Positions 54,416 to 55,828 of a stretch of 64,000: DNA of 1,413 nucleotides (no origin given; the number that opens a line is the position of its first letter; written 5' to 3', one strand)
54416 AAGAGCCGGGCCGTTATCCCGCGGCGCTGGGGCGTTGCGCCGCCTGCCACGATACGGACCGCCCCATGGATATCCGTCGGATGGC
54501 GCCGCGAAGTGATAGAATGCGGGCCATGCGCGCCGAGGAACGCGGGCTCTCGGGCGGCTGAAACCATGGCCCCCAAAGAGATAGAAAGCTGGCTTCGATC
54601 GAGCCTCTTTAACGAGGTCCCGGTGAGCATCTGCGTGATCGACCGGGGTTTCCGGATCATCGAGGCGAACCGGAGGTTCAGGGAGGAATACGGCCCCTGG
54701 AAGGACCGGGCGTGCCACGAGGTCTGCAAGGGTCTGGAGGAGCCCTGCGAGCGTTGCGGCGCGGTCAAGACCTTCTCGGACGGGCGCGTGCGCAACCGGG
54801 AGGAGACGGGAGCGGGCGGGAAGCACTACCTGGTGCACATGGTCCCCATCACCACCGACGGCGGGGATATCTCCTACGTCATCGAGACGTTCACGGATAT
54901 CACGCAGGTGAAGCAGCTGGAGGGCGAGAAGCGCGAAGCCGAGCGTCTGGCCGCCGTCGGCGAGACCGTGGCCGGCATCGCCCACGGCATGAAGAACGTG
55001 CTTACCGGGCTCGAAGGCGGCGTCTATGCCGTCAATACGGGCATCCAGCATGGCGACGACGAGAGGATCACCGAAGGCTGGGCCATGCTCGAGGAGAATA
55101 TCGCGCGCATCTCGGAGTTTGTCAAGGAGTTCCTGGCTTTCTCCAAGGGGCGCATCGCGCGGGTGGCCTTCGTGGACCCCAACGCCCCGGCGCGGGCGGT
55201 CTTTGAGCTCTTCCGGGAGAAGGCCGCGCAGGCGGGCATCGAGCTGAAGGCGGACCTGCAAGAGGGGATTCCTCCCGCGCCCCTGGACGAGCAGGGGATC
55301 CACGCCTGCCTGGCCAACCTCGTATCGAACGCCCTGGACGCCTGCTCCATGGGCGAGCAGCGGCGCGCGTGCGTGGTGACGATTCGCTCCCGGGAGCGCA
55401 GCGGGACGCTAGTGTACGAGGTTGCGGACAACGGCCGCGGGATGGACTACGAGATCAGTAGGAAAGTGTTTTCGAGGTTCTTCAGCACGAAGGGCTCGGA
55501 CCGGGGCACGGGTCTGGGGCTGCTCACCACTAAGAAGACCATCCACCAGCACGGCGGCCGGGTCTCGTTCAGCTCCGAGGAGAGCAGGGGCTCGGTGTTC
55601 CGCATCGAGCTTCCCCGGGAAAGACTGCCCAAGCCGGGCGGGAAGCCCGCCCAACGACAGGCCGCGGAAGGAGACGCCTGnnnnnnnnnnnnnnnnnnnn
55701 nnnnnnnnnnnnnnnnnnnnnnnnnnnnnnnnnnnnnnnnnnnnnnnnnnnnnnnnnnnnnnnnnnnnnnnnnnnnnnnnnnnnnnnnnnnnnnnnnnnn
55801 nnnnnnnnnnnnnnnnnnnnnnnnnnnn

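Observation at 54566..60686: Group 3b (sulfhydrogenase-type) [NiFe]-hydrogenase operon preceded by a dedicated PAS-kinase / two-receiver module; large subunit ends exactly at the DPCxxCxxH histidine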

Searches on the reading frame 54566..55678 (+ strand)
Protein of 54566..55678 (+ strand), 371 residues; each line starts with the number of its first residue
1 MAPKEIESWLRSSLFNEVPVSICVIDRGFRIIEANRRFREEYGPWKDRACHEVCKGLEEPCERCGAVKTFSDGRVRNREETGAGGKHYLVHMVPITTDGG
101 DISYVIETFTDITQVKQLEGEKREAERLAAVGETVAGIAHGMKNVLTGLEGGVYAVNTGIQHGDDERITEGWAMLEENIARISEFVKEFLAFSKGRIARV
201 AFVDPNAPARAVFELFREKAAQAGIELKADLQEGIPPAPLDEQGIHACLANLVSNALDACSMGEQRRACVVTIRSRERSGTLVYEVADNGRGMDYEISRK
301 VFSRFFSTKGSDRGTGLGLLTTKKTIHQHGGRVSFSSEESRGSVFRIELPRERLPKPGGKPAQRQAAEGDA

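Call 9: search_protein_families(library=pfam, proteins=[window:54566-55678:+])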
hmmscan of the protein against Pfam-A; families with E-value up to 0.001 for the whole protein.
window:54566-55678:+ (371 aa): 5 families
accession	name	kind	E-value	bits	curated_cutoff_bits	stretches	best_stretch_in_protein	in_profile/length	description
PF02518.31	HATPase_c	-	8.6e-23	81.3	26.4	1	241-352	2-110/111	Histidine kinase-, DNA gyrase B-, and HSP90-like ATPase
PF08448.16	PAS_4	-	2.9e-08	34.4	23.1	1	15-116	1-109/110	PAS fold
PF13426.13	PAS_9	-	1.2e-05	26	27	1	19-114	1-103/103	PAS domain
PF13188.13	PAS_8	-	2.3e-05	24.6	21.8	1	13-62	5-55/65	PAS domain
PF14501.12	HATPase_c_5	-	2.6e-05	24.5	22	1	244-340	5-93/102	GHKL domain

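Call 10: search_protein_families(library=ncbifam, proteins=[window:54566-55678:+])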
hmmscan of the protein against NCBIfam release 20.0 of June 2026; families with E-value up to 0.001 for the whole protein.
window:54566-55678:+ (371 aa): 76 families (the best 25 are shown)
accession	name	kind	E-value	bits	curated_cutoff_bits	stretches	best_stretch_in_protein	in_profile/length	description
NF008468.0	PRK11360.1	equivalog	4.1e-46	157.6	646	1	105-353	370-610/616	two-component system sensor histidine kinase AtoS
NF052574.1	HisKinEspCMyxo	equivalog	6e-35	120.6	1200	1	90-353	376-639/785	serine histidine kinase EspC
NF007688.0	PRK10364.1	equivalog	1.5e-31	109.6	479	1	116-352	225-452/460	two-component system sensor histidine kinase ZraS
NF046026.1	HisKinCckACaul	equivalog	1.2e-29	102.9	1000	1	57-352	232-533/678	cell cycle histidine kinase CckA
NF047497.1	HK_LIC_12097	equivalog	1.3e-28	99.8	500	1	14-351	16-366/367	LIC_12097 family sensor histidine kinase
NF046020.1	HisKinCckABruc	equivalog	3.1e-27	94.8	1000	1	14-353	351-709/868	cell cycle histidine kinase CckA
NF010076.0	PRK13557.1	subfamily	4e-27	94.8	631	1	91-352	123-395/540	histidine kinase famiy protein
NF010411.0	PRK13837.1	equivalog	7.1e-27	93.8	647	1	110-355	429-679/828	two-component system VirA-like sensor kinase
NF046044.1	PnpS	equivalog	2e-25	89.7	400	1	13-350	59-390/390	two-component system histidine kinase PnpS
NF052573.1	HisKinEspAMyxo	equivalog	2.7e-24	85.2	1400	1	92-349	345-609/755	serine histidine kinase EspA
NF008298.1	PRK11086.1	subfamily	1.7e-23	82.9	520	1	219-352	396-526/529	DcuS/MalK family sensor histidine kinase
NF053867.1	SprKinKinDBac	equivalog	3.8e-22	78.4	775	1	109-351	264-497/500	sporulation kinase KinD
NF047496.1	HK_LIC11548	equivalog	1.4e-21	76.9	750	1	97-350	325-588/589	LIC_11548 family sensor histidine kinase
NF047466.1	hybrid_RR_LvrB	exception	3.7e-21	75.7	500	1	117-351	138-376/377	hybrid histidine kinase/response regulator LvrB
TIGR02966.1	phoR_proteo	equivalog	5.3e-21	75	334.2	1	88-348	85-332/333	phosphate regulon sensor histidine kinase PhoR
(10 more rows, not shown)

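Call 38: find_homologous_proteins(query=window:54566-55678:+, max_evalue=1e-30)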
Query window:54566-55678:+ (371 aa): 3384 proteins with E <= 1e-30 among 8000 candidates; the best 120 are listed.
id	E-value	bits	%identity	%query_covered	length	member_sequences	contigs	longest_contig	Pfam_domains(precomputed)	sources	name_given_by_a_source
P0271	6.2e-247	837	100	100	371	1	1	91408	PF13426.14,PF13188.14,PF08448.17,PF02518.32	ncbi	ncbi:MAG: ATP-binding protein [Elusimicrobiota bacterium]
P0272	9.4e-174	596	75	96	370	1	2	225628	PF13426.14,PF13188.14,PF08448.17,PF02518.32,PF14501.13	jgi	-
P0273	6.4e-170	583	73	97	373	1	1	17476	PF13426.14,PF08448.17,PF02518.32,PF14501.13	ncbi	ncbi:nitrogen regulation protein NR(II) [Elusimicrobiota bacterium]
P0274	8.5e-170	583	74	96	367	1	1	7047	PF13426.14,PF08448.17,PF02518.32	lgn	-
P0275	7.0e-169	580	70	96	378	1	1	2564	PF13426.14,PF08448.17,PF02518.32,PF14501.13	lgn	-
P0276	7.4e-166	570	69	98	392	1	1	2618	PF13426.14,PF08448.17,PF02518.32,PF14501.13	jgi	jgi:PAS domain S-box-containing protein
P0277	8.4e-165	567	69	99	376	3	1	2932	PF08448.17,PF02518.32,PF14501.13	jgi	jgi:signal transduction histidine kinase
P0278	1.0e-164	566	70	96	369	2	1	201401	PF13426.14,PF08448.17,PF02518.32,PF14501.13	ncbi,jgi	jgi:PAS domain S-box-containing protein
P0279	3.5e-164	565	68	99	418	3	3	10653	PF08448.17,PF02518.32,PF14501.13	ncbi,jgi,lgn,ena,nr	ncbi:MAG TPA: GHKL domain-containing protein [Planctomycetes bacterium]|nr:GHKL domain-containing pr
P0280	3.7e-164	564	68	100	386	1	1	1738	PF13426.14,PF08448.17,PF02518.32,PF14501.13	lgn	-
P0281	5.4e-164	564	68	99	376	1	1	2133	PF08448.17,PF02518.32,PF14501.13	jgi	jgi:PAS domain S-box-containing protein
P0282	4.5e-163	561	68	99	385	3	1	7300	PF13426.14,PF08448.17,PF02518.32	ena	-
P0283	4.9e-163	561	69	96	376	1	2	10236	PF13426.14,PF08448.17,PF02518.32,PF14501.13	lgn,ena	-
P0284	5.5e-163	561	70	96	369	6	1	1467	PF13426.14,PF08448.17,PF02518.32,PF14501.13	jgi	-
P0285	1.7e-161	556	68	98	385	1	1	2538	PF13426.14,PF08448.17,PF02518.32,PF14501.13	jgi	jgi:signal transduction histidine kinase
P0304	3.5e-158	545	67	99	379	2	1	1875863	PF13426.14,PF08448.17,PF02518.32,PF14501.13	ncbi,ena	-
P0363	3.5e-153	528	65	96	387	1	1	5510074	PF13426.14,PF08448.17,PF02518.32,PF14501.13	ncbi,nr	ncbi:MAG: PAS domain-containing protein [Gemmatimonadota bacterium]|nr:MAG: PAS domain-containing pr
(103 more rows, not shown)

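Call 39: find_encoding_contigs(protein=P0272, flank=10000, max_places=1)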
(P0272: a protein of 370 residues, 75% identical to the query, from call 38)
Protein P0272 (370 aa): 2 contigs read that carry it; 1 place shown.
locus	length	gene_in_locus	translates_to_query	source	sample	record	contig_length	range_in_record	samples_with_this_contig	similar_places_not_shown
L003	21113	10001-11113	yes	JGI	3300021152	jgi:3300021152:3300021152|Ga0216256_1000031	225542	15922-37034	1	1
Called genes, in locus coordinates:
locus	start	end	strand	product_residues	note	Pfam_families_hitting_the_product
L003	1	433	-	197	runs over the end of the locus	PF02579:Nitro_FeMo-Co (weak)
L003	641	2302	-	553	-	PF07992:Pyr_redox_2, PF13450:NAD_binding_8 (faint), PF13738:Pyr_redox_3 (faint), PF00070:Pyr_redox, PF02852:Pyr_redox_dim, PF00581:Rhodanese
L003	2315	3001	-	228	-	PF14358:DUF4405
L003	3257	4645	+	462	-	PF00989:PAS, PF08448:PAS_4, PF13426:PAS_9, PF00158:Sigma54_activat, PF14532:Sigma54_activ_2, PF07728:AAA_5, PF25601:AAA_lid_14, PF02954:HTH_8, +1 more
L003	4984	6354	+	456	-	PF13183:Fer4_8, PF02754:CCG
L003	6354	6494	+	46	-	-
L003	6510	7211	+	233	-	-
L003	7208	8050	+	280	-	PF12837:Fer4_6 (faint), PF13237:Fer4_10 (faint), PF13247:Fer4_11, PF12838:Fer4_7 (weak), PF00037:Fer4 (weak), PF12797:Fer4_2 (weak), PF13187:Fer4_9 (weak)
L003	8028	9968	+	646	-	PF03916:NrfD, PF14522:Cytochrome_C7 (faint), PF02085:Cytochrom_CIII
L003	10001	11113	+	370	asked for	PF13188:PAS_8 (faint), PF08448:PAS_4, PF13426:PAS_9, PF02518:HATPase_c, PF14501:HATPase_c_5 (weak)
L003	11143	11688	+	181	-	PF00072:Response_reg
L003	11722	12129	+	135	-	PF00072:Response_reg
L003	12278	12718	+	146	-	PF02579:Nitro_FeMo-Co (weak)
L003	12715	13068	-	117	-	PF02706:Wzz (weak)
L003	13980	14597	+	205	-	PF00589:Phage_integrase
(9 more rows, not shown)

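Call 40: find_encoding_contigs(protein=P0363, flank=10000, max_places=1)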
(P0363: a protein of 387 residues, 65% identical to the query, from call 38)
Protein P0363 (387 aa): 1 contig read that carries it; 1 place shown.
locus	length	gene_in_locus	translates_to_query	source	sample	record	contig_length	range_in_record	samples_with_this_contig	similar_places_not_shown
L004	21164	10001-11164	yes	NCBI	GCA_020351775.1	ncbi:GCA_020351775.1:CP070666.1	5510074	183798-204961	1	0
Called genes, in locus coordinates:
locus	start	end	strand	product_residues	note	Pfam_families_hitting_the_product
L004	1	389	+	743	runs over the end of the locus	PF00982:Glyco_transf_20, PF02358:Trehalose_PPase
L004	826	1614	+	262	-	PF01553:Acyltransferase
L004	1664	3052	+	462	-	PF00753:Lactamase_B, PF12706:Lactamase_B_2, PF16661:Lactamase_B_6, PF10996:Beta-Casp, PF07521:RMMBL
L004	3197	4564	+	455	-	PF00989:PAS, PF08448:PAS_4, PF13426:PAS_9, PF00158:Sigma54_activat, PF14532:Sigma54_activ_2, PF07728:AAA_5, PF25601:AAA_lid_14, PF02954:HTH_8, +5 more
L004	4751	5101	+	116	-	PF02579:Nitro_FeMo-Co (weak)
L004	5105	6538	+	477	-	PF13183:Fer4_8 (weak), PF02754:CCG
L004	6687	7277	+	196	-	-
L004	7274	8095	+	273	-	PF12837:Fer4_6 (faint), PF13247:Fer4_11, PF12838:Fer4_7 (weak), PF00037:Fer4 (weak), PF12797:Fer4_2 (weak), PF13237:Fer4_10 (weak), PF13187:Fer4_9 (weak)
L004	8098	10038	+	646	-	PF03916:NrfD, PF02085:Cytochrom_CIII, PF14522:Cytochrome_C7 (faint)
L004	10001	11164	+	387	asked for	PF08448:PAS_4, PF13426:PAS_9 (weak), PF02518:HATPase_c, PF14501:HATPase_c_5 (faint)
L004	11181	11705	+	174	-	PF00072:Response_reg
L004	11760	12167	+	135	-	PF00072:Response_reg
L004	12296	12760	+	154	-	PF00027:cNMP_binding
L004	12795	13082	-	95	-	PF07045:DUF1330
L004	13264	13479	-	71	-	PF09723:Zn_ribbon_8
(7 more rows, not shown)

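Call 41: find_encoding_contigs(protein=P0304, flank=10000, max_places=1)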
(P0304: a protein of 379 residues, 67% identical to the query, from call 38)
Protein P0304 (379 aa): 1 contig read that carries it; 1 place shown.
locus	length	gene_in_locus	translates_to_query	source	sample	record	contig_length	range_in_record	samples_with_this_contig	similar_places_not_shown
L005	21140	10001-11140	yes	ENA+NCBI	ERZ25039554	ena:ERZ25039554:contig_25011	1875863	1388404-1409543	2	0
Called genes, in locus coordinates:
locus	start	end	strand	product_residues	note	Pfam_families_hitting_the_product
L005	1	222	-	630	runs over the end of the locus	PF00890:FAD_binding_2, PF02910:Succ_DH_flav_C (weak)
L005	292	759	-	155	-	PF00037:Fer4 (faint), PF12837:Fer4_6 (faint), PF12838:Fer4_7, PF13187:Fer4_9 (weak), PF12139:APS-reductase_C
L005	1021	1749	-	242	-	PF06971:Put_DNA-bind_N, PF02629:CoA_binding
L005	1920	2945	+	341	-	PF00490:ALAD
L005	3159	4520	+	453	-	PF00989:PAS, PF08448:PAS_4, PF13188:PAS_8, PF13426:PAS_9, PF00158:Sigma54_activat, PF14532:Sigma54_activ_2, PF07728:AAA_5, PF25601:AAA_lid_14, +3 more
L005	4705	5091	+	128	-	PF02579:Nitro_FeMo-Co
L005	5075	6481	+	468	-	PF13183:Fer4_8 (weak), PF02754:CCG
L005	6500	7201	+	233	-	-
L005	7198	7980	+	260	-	PF12798:Fer4_3 (faint), PF12838:Fer4_7 (weak), PF13247:Fer4_11, PF12797:Fer4_2 (weak), PF12837:Fer4_6 (weak), PF13237:Fer4_10 (weak), PF00037:Fer4 (weak), PF13187:Fer4_9 (weak)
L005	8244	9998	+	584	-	PF03916:NrfD, PF02085:Cytochrom_CIII, PF14522:Cytochrome_C7 (faint)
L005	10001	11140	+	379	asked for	PF08448:PAS_4, PF13426:PAS_9 (weak), PF02518:HATPase_c, PF14501:HATPase_c_5 (faint)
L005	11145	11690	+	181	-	PF00072:Response_reg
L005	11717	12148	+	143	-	PF00072:Response_reg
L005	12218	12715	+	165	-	-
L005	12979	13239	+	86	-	-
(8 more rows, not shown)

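Call 43: find_related_loci(query=window:54566-55678:+, collection=genome_contigs, flank=10000)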
Query window:54566-55678:+ (371 aa) in genome_contigs; peptide patterns used: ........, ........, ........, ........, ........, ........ (x = any residue, [..] = any of these).
63 stretches matched a pattern; 2 encode a relative of the query (tblastn E <= 1e-3); 2 distinct loci.
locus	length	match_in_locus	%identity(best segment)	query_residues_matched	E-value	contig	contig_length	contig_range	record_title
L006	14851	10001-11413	47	2-354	2e-94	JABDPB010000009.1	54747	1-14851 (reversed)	MAG: Ignavibacteriaceae bacterium isolate Site_B3 k127_15686, whole genome shotgun sequence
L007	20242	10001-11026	23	12-350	2e-16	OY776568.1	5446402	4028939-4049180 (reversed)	MAG: Phycisphaerae bacterium isolate 383648cc-b706-4f19-8acf-b8ba9176e0b9 genome assembly, chromosome: 1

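Call 45: find_related_loci(query=A1, collection=metagenome_contigs, flank=10000)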
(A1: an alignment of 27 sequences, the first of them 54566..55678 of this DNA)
Query A1 (371 aa) in metagenome_contigs; peptide patterns used: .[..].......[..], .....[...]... (x = any residue, [..] = any of these).
437 stretches matched a pattern; 407 encode a relative of the query (tblastn E <= 1e-3); the best 80 are kept; 80 distinct loci.
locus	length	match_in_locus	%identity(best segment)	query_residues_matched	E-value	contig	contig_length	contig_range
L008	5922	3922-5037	67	3-370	5e-172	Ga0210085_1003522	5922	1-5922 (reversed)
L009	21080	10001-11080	70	1-356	2e-168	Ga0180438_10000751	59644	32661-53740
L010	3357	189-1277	66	4-362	7e-173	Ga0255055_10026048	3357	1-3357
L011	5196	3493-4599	66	4-367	7e-166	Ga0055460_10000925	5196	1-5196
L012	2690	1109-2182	66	4-357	1e-171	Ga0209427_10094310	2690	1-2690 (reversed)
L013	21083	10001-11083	66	5-361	5e-162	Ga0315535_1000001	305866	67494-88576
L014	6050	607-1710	65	5-369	6e-162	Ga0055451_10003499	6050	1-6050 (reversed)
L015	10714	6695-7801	66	5-368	2e-160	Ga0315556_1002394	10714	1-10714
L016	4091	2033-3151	65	4-370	3e-165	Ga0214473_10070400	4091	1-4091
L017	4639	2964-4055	65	1-360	1e-163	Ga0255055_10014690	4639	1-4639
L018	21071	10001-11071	66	2-354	2e-159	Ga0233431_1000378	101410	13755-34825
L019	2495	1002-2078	67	4-358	6e-170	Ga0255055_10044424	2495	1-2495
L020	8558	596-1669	66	4-357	2e-159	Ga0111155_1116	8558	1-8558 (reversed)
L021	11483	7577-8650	66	4-357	2e-159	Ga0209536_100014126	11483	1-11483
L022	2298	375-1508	63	1-371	4e-170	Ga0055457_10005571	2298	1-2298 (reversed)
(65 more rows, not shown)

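Call 64: find_encoding_contigs(protein=P0273, flank=10000, max_places=1)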
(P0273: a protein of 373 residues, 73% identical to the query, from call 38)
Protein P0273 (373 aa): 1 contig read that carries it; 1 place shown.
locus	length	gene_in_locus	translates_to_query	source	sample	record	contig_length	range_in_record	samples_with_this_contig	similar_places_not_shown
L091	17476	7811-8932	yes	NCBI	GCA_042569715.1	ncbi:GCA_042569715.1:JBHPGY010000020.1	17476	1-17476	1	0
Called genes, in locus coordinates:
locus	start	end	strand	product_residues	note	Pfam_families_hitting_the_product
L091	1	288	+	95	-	PF04016:DUF364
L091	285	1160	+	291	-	PF01656:CbiA, PF10609:ParA (faint), PF13614:AAA_31 (faint), PF12838:Fer4_7 (faint)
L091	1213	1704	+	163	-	-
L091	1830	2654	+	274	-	PF01656:CbiA, PF09140:MipZ (weak), PF10609:ParA, PF13614:AAA_31 (weak)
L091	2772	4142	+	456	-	PF13183:Fer4_8, PF02754:CCG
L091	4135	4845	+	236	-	-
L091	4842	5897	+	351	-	PF13247:Fer4_11, PF12838:Fer4_7 (weak), PF00037:Fer4 (weak), PF12797:Fer4_2 (weak), PF12837:Fer4_6 (weak), PF13237:Fer4_10 (weak), PF13187:Fer4_9 (weak)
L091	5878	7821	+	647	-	PF03916:NrfD, PF02085:Cytochrom_CIII (weak)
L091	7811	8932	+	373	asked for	PF08448:PAS_4, PF13426:PAS_9 (weak), PF02518:HATPase_c, PF14501:HATPase_c_5 (weak)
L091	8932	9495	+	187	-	PF00072:Response_reg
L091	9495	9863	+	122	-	PF00072:Response_reg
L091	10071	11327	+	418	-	-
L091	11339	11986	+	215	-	PF02665:Nitrate_red_gam (faint)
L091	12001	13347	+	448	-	PF12797:Fer4_2 (faint), PF12837:Fer4_6 (faint), PF13183:Fer4_8, PF13534:Fer4_17 (weak), PF02754:CCG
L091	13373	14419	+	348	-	PF13187:Fer4_9 (faint), PF12838:Fer4_7 (faint), PF12797:Fer4_2 (faint), PF13247:Fer4_11, PF00037:Fer4 (weak), PF12837:Fer4_6 (weak), PF13237:Fer4_10 (weak)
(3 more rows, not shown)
